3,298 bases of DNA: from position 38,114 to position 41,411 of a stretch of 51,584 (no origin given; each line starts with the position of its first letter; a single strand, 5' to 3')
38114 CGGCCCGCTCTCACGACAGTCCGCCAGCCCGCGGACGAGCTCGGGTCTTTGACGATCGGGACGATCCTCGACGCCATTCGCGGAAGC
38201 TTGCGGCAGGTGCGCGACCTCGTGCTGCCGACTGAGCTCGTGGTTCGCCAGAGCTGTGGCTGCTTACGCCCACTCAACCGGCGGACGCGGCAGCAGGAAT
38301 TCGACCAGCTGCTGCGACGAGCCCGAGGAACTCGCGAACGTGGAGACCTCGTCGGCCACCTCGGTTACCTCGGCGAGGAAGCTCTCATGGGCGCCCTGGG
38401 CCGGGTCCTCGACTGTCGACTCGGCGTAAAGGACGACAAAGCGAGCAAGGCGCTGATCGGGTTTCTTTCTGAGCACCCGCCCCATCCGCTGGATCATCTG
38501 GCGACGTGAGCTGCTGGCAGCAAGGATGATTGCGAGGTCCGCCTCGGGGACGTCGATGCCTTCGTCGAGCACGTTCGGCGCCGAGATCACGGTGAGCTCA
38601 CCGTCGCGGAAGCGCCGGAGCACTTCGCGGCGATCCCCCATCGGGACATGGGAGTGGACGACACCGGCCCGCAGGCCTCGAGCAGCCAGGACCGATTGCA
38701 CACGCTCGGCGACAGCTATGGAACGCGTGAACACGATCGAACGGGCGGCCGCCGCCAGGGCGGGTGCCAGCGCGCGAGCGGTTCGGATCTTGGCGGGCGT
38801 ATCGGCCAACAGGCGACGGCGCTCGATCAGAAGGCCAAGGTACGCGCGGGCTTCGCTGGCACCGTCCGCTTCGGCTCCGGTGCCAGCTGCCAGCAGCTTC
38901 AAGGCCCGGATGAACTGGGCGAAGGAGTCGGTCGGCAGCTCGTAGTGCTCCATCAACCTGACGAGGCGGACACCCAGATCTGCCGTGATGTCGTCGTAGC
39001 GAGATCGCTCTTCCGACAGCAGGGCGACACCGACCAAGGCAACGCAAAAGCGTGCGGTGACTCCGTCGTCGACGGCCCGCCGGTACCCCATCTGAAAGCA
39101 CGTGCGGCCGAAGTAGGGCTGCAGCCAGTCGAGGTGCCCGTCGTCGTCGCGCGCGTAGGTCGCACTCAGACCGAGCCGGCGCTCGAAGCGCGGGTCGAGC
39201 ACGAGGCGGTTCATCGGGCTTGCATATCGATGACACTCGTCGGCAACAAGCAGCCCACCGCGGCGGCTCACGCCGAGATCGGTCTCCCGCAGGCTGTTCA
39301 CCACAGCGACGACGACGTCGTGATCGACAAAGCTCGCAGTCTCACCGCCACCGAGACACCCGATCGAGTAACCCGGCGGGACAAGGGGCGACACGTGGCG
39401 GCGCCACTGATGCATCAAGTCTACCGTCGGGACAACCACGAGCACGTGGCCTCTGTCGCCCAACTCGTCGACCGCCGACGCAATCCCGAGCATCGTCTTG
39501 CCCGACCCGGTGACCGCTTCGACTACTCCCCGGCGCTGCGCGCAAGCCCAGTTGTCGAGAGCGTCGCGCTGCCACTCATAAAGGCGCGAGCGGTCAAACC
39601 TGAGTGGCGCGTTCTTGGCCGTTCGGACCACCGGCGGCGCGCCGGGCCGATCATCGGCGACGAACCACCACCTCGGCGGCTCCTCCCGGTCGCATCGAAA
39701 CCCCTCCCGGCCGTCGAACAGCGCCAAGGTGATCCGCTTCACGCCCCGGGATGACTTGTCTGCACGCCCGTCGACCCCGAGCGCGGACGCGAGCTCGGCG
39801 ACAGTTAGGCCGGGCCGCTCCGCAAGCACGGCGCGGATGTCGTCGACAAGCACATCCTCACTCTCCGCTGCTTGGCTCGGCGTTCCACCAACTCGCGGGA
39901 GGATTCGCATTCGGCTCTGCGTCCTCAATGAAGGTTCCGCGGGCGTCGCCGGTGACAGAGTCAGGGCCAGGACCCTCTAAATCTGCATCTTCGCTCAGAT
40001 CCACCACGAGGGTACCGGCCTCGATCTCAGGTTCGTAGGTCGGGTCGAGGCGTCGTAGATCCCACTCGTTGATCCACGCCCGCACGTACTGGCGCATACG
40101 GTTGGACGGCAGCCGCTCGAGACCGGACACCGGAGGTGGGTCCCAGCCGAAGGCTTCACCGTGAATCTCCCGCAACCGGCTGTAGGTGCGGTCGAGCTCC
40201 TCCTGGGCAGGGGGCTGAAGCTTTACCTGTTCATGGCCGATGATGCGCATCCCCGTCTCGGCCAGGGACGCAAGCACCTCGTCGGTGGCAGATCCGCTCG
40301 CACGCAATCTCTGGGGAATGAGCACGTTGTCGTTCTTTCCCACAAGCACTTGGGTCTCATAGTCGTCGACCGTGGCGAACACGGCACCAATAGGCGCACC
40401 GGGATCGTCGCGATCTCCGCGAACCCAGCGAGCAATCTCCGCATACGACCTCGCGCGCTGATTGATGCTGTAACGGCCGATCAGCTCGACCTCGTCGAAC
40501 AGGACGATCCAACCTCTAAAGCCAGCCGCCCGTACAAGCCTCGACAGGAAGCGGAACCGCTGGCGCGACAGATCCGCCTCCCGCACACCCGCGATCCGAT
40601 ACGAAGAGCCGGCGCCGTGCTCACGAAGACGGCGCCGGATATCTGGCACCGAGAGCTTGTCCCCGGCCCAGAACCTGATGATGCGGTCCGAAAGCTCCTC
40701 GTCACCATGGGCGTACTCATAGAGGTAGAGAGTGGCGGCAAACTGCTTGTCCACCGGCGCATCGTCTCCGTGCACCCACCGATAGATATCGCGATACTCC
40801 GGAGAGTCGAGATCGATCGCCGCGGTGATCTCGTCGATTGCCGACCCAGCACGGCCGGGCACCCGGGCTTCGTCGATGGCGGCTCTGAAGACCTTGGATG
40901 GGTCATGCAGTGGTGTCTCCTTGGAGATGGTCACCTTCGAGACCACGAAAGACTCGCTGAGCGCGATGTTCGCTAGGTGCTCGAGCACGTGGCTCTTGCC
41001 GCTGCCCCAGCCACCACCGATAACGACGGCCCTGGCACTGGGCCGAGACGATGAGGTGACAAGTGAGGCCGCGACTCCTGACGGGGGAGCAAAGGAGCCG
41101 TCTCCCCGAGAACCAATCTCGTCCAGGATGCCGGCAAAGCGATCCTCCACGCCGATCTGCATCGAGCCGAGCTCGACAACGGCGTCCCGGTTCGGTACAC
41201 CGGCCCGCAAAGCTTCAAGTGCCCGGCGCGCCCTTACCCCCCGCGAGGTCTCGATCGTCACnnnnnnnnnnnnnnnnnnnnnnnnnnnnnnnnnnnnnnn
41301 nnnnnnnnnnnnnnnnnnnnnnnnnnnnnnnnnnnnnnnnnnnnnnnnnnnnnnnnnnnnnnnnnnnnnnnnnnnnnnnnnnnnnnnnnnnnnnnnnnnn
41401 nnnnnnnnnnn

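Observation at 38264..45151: Five-gene overlapping operon (HTH protein, two unknowns, DUF2791/BrxD-like ATPase, DECH helicase): candidate undescribed defence or conflict system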

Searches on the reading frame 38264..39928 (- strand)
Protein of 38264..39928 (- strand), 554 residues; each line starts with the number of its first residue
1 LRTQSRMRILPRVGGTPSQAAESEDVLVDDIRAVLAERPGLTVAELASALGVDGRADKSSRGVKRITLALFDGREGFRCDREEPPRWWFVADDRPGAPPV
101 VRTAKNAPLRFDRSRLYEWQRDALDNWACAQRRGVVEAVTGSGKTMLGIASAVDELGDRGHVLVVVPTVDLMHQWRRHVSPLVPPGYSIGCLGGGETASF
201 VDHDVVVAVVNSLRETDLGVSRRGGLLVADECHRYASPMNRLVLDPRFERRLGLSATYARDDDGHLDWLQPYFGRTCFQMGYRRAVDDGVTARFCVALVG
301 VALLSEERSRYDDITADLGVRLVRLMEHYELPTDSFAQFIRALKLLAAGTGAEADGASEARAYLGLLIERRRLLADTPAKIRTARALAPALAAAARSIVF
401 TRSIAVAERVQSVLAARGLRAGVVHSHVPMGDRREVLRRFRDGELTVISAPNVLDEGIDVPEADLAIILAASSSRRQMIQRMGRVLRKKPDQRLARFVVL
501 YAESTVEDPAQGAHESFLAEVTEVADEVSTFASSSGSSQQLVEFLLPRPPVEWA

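Call 4: search_protein_families(library=pfam, proteins=[window:38264-39928:-], max_evalue=0.1)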
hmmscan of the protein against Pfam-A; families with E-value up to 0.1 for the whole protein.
window:38264-39928:- (554 aa): 8 families
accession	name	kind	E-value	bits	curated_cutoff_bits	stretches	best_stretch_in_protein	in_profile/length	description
PF00271.37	Helicase_C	-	1.9e-18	67.2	23.5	1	393-488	14-109/110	Helicase conserved C-terminal domain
PF04851.21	ResIII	-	4.2e-17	63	22.5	1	115-259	3-163/164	Type III restriction enzyme, res subunit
PF16203.11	ERCC3_RAD25_C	-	9.2e-11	41.9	27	1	415-500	76-167/248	ERCC3/RAD25/XPB C-terminal helicase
PF00270.35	DEAD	-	1.4e-10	41.6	26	1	119-259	3-161/167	DEAD/DEAH box helicase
PF22590.2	Cas3-like_C_2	-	0.00022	21.9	27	1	401-489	9-105/106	CRISPR-associated nuclease/helicase Cas3, C-terminal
PF13307.12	Helicase_C_2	-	0.00034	21.1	25.3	1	395-467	10-87/170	Helicase C-terminal domain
PF18766.7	SWI2_SNF2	-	0.02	15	26.7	1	131-237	18-132/221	SWI2/SNF2 ATPase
PF09033.15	DFF-C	-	0.074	13.5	25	0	454-540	48-137/165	DNA Fragmentation factor 45kDa, C terminal domain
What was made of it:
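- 38264..39853 (-): Gene E, 529 aa from the GTG at 39853. An XPB/PbeA-type SF2 DNA translocase/helicase with a poorly conserved ~85-aa N-terminal module and no nuclease domain. Pfam ResIII, Helicase_C and ERCC3_RAD25_C (call 4).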

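Call 5: search_protein_families(library=padloc, proteins=[window:38264-39928:-], max_evalue=0.1)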
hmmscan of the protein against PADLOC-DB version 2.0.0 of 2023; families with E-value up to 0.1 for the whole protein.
window:38264-39928:- (554 aa): 42 families (the best 25 are shown)
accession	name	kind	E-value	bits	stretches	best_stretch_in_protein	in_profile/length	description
PDLC02707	PbeA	-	5e-61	205.1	1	111-496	248-625/672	PbeA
PDLC02704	PbeA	-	3e-53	179.3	2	223-499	383-645/682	PbeA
PDLC02706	PbeA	-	8.4e-36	121.8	3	430-501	601-672/722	PbeA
PDLC02705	PbeA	-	5.3e-30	102.2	1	119-495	253-627/691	PbeA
PDLC02703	PbeA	-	2.4e-19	67.4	3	431-497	542-608/626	PbeA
PDLC02503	BrxHI|BrxHII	-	5.4e-14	49.4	1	293-504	222-358/698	BrxHI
PDLC02501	BrxHI|BrxHII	-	1.1e-10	38.2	1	371-498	225-352/925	BrxHI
PDLC01439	typeIV_DinG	-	1.5e-10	38.4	2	383-467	394-476/575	CAS-IV-A; associated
PDLC01770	Cas3g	-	2e-09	34.5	1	368-502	221-354/733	-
PDLC03659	mREase_IV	-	1.3e-08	31.2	1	393-489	458-554/945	Type IV methyl-directed restriction enzyme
PDLC00938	Cas3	-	6e-08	30.3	1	374-499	202-329/358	CRISPR-associated helicase Cas3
PDLC03597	REase_MTase_IIG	-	1.6e-07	27.3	1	447-495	554-602/1646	Type IIG restriction enzyme-methyltransferase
PDLC02870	DpdF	-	1.7e-07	28.1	1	376-502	208-331/534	DpdF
PDLC03960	SngC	-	3.3e-07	27.4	1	396-510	262-383/720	-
PDLC01252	Cas3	-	6e-07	27.2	1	380-493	185-291/324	CAS-I; effector_G3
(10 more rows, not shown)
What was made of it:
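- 38264..39853 (-): PADLOC PbeA 5e-61, but only model positions 248-625 of 672 (call 5).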

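Call 6: search_protein_families(library=ncbifam, proteins=[window:38264-39928:-], max_evalue=0.1)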
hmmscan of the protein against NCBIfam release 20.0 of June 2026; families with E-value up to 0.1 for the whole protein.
window:38264-39928:- (554 aa): 47 families (the best 25 are shown)
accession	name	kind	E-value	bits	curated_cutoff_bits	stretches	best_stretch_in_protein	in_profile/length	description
TIGR04095.1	dnd_restrict_1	equivalog_domain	2.9e-44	151.8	600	2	218-502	128-400/451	DNA phosphorothioation system restriction enzyme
NF045503.1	repair_heli_XPB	equivalog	3.2e-26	92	610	2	369-520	394-540/548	DNA repair helicase XPB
NF003673.1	PRK05298.1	equivalog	8.4e-14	50.8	743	1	392-505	441-554/653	excinuclease ABC subunit UvrB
NF010337.0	PRK13766.1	equivalog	1.2e-12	46.8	610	1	394-507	366-483/781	Hef nuclease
TIGR00631.1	uvrb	equivalog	2.4e-12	45.9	750.1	1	392-491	441-545/658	excinuclease ABC subunit UvrB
TIGR00603.1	rad25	subfamily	7.1e-11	41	328.7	1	419-497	518-598/734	DNA repair helicase rad25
NF053632.1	heli_RadD_YejH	equivalog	9.7e-11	40.6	720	2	398-503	254-356/573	DNA repair helicase RadD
TIGR00643.1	recG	equivalog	6.2e-10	38.4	659.4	1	406-487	472-552/629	ATP-dependent DNA helicase RecG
NF008166.0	PRK10917.1-4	equivalog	1.8e-09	36.3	864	1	414-489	525-601/705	ATP-dependent DNA helicase RecG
NF010338.0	PRK13767.1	equivalog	2.8e-09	35.8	849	1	387-506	278-403/877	ATP-dependent helicase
NF008164.0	PRK10917.1-2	equivalog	3.7e-09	35.4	785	1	404-490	505-592/704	ATP-dependent DNA helicase RecG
NF008167.0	PRK10917.2-1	equivalog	7.4e-09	34.3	995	1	406-487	549-630/744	ATP-dependent DNA helicase RecG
TIGR04121.1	DEXH_lig_assoc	equivalog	1.1e-08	33.3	850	1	383-485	237-343/804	ligase-associated DNA damage response DEXH box helicase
NF053631.1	RNA_helic_CshA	equivalog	1.9e-08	33.6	646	1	394-487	237-330/434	degradosome RNA helicase CshA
NF058637.1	helic_SCO1167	equivalog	4.5e-08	31.6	1200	1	390-447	775-832/932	SCO1167/SCO6262 family helicase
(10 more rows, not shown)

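Call 47: search_solved_structures(query=window:38264-39853:-, max_evalue=0.00001)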
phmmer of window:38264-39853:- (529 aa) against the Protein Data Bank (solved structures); distinct sequences matched with E-value up to 0.00001: 40.
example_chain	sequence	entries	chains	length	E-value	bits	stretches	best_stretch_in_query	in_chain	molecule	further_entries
6p4f_A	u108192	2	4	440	9.3e-38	133.6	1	82-471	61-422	DNA-dependent ATPase XPBII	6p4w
5tnu_A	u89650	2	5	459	1.1e-37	133.4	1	82-471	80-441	DNA-dependent ATPase XPBII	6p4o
2fwr_A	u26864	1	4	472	1.8e-27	99.6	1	89-476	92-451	DNA repair protein RAD25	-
6p66_A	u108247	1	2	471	1.8e-27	99.6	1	89-476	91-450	DNA repair protein RAD25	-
2fzl_A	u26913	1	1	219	3.8e-15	59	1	329-469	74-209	DNA repair protein RAD25, XPB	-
5of4_A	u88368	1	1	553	8.1e-11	44.7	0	393-477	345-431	TFIIH basal transcription factor complex helicase XPB subunit,XPB,TFIIH basal transcriptio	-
5fmf_1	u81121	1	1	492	1e-10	44.3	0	397-482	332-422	DNA REPAIR HELICASE RAD25, SSL2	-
6nmi_A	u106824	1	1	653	1.5e-10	43.8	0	393-476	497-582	General transcription and DNA repair factor IIH helicase subunit XPB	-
8bvw_0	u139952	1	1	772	2.6e-10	43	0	393-476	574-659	General transcription and DNA repair factor IIH helicase subunit XPB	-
29vf_0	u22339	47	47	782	2.7e-10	43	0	393-477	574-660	General transcription and DNA repair factor IIH helicase subunit XPB | TFIIH basal transcription factor complex helicase XPB subunit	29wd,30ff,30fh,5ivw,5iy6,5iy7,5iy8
28jm_A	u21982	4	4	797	2.9e-10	42.9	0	393-476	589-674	General transcription and DNA repair factor IIH helicase subunit XPB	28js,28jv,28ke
5sva_Z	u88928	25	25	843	7e-10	41.6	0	397-481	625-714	DNA repair helicase RAD25 | General transcription and DNA repair factor IIH helicase subunit XPB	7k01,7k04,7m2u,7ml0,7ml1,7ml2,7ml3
3eaq_A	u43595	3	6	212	1.1e-09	41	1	366-477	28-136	Heat resistant RNA dependent ATPase | Hera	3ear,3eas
8ebt_A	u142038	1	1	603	1.6e-09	40.4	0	393-463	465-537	General transcription and DNA repair factor IIH helicase subunit XPB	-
4kbf_A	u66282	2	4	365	1.8e-09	40.2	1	366-476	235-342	Heat resistant RNA dependent ATPase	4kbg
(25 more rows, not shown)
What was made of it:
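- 38264..39853 (-): PDB XPBII 6p4f 9e-38 over residues 82-471 (call 47).
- Closest known: Archaeal XPB. Same: E aligns with XPBII over residues 82-471 (9e-38, call 47).
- E is closest in solved structures to the archaeal XPB repair helicases (call 47) and hits NCBIfam repair_heli_XPB, UvrB and RadD models weakly (call 6).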

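Call 86: search_protein_families(library=phrogs, proteins=[window:38264-39853:-], max_evalue=0.001)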
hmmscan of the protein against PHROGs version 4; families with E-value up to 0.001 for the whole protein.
window:38264-39853:- (529 aa): 8 families
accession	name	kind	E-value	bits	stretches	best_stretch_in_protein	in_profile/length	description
phrog_16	-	DNA, RNA and nucleotide metabolism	1.9e-44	153.2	1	91-470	273-590/986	DNA helicase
phrog_9690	-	DNA, RNA and nucleotide metabolism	2.4e-16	60.7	1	370-471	160-264/306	DNA helicase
phrog_62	-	DNA, RNA and nucleotide metabolism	3.2e-16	59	1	87-481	693-1114/1881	DNA helicase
phrog_6819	-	DNA, RNA and nucleotide metabolism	2.2e-09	37.3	0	90-151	20-78/645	Holliday junction branch migration helicase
phrog_27849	-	unknown function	3.5e-08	33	1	369-464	446-546/664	-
phrog_16259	-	DNA, RNA and nucleotide metabolism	5.5e-08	33.4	1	92-212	119-238/330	DNA helicase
phrog_2488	-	DNA, RNA and nucleotide metabolism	0.00058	19.7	0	96-152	28-89/579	DNA helicase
phrog_23807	-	unknown function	0.00084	18.2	0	369-498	529-667/1053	-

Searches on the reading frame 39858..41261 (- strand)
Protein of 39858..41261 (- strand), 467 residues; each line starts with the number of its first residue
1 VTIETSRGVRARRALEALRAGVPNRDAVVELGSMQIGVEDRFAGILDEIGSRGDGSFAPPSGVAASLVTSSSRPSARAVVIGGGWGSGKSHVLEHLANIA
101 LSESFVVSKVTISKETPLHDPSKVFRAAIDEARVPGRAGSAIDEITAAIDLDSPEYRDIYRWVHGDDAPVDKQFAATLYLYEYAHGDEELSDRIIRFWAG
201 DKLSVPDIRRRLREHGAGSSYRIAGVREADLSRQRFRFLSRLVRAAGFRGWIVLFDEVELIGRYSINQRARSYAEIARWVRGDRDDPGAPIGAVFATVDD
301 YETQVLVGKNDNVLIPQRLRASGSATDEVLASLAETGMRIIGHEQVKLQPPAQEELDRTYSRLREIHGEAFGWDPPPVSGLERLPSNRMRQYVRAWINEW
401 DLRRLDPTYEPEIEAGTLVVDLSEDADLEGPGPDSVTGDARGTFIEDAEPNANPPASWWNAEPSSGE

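Call 4: search_protein_families(library=pfam, proteins=[window:39858-41261:-], max_evalue=0.1)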
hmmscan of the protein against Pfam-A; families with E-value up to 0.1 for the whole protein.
window:39858-41261:- (467 aa): 3 families
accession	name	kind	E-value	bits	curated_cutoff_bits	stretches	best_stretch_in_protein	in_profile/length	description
PF10923.14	BrxC_BrxD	-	1.9e-17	63.8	22.2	2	80-145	53-123/414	BREX system ATP-binding protein BrxC/D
PF13191.12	AAA_16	-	0.00041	21.3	32.6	1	68-222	16-104/167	AAA ATPase domain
PF07693.20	KAP_NTPase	-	0.0036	17.1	20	1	64-98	9-42/293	KAP family P-loop domain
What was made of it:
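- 39858..41261 (-): Gene D, 467 aa. A BrxD-family AAA+ ATPase with intact Walker A (K89) and Walker B (D256/E257) and the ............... N-terminal motif. Pfam PF10923 1.9e-17 (call 4).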

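Call 5: search_protein_families(library=padloc, proteins=[window:39858-41261:-], max_evalue=0.1)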
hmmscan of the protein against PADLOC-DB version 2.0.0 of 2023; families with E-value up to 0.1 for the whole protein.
window:39858-41261:- (467 aa): 5 families
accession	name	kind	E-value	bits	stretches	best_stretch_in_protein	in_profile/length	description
PDLC02494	BrxD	-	2.3e-12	44.8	2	79-145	55-122/440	BrxD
PDLC03959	SngB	-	6.2e-08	30.1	2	75-120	53-98/439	-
PDLC05031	PDC-S49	-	0.076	9.8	0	76-98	24-46/624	-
PDLC04957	PDC-S20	-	0.086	10.3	0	77-97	31-51/446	-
PDLC02361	PifA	-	0.092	9.3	0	63-97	28-61/720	PifA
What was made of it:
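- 39858..41261 (-): PADLOC BrxD 2.3e-12 and SngB 6e-8 (call 5).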

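Call 6: search_protein_families(library=ncbifam, proteins=[window:39858-41261:-], max_evalue=0.1)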
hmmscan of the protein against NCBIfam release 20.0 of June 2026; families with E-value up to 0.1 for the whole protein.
window:39858-41261:- (467 aa): 2 families
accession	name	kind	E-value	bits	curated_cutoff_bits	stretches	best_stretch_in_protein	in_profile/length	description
NF033438.1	BREX_BrxD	equivalog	4e-12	45.9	350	2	79-145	51-118/423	BREX system ATP-binding protein BrxD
NF058535.1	antiphage_EruA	equivalog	0.0086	14.2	1000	1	75-150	23-97/1318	NACHT domain-containing antiphage protein EruA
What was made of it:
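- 39858..41261 (-): NCBIfam BREX_BrxD scores 45.9 bits against a cut-off of 350 (call 6).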

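Call 46: search_solved_structures(query=window:39858-41261:-, max_evalue=1)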
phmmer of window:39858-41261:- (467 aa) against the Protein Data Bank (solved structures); distinct sequences matched with E-value up to 1: 3.
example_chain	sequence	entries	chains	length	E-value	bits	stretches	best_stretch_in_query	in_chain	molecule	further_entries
2ba0_A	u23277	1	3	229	0.16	14.1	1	109-202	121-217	Archaeal exosome RNA binding protein RRP4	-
1z87_A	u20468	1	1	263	0.22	13.6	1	266-387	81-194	Alpha-1-syntrophin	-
1cii_A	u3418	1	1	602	0.45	12.6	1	190-260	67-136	COLICIN IA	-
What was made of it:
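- Tried and rejected: D against PDB sequences (call 46): no relative.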

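Call 86: search_protein_families(library=phrogs, proteins=[window:39858-41261:-], max_evalue=0.001)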
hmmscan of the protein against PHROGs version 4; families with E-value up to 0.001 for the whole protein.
window:39858-41261:- (467 aa): 0 families
